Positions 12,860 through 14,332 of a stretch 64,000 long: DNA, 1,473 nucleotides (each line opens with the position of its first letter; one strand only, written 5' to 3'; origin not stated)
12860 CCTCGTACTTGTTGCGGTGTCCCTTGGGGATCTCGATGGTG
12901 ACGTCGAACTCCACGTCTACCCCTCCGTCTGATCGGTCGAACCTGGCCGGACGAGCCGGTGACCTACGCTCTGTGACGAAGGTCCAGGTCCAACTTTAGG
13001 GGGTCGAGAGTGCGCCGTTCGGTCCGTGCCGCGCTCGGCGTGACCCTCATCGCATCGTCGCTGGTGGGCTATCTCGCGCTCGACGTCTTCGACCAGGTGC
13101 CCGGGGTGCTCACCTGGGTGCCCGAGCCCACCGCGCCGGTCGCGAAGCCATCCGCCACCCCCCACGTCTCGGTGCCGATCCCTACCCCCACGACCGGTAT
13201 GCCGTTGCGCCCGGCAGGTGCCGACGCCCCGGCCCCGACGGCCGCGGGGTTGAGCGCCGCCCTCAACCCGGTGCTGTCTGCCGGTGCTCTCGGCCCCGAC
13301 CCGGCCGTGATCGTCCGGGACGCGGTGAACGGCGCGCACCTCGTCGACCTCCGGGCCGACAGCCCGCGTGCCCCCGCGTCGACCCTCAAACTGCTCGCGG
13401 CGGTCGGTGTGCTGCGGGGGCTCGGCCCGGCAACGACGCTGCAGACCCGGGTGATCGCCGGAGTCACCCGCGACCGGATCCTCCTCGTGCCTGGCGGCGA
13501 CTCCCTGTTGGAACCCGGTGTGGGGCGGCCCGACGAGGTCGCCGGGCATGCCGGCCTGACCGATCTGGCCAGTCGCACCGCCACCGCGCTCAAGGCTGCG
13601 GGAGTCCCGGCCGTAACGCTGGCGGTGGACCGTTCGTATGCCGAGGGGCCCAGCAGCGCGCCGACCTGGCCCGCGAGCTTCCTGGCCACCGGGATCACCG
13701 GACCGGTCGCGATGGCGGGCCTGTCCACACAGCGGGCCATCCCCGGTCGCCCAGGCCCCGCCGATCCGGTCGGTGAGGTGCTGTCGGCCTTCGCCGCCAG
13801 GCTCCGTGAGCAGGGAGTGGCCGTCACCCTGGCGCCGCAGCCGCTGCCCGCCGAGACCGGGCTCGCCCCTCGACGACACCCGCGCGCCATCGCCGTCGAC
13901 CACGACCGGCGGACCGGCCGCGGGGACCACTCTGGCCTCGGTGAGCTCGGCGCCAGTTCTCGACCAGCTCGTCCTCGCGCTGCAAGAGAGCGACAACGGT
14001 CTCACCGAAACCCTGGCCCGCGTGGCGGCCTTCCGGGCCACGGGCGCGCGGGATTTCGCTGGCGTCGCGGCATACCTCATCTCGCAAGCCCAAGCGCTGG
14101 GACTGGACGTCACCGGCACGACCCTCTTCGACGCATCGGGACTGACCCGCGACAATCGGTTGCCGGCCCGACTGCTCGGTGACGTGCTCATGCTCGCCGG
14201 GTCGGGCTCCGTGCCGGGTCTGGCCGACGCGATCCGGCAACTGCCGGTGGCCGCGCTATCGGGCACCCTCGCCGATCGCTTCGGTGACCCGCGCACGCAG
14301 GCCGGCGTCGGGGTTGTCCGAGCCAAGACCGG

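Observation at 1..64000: Hyper-abundant strand-symmetric DNA word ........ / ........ (consensus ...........), about one copy per 750 bp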

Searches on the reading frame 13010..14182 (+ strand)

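Call 32: search_protein_families(library=pfam, proteins=[window:13010-14182:+], max_evalue=0.00001)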
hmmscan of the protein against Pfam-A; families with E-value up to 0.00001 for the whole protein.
window:13010-14182:+ (390 aa): 1 family
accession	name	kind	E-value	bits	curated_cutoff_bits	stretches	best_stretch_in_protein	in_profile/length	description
PF02113.21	Peptidase_S13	-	3.8e-14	52.7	22.8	1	82-241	2-155/444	D-Ala-D-Ala carboxypeptidase 3 (S13) family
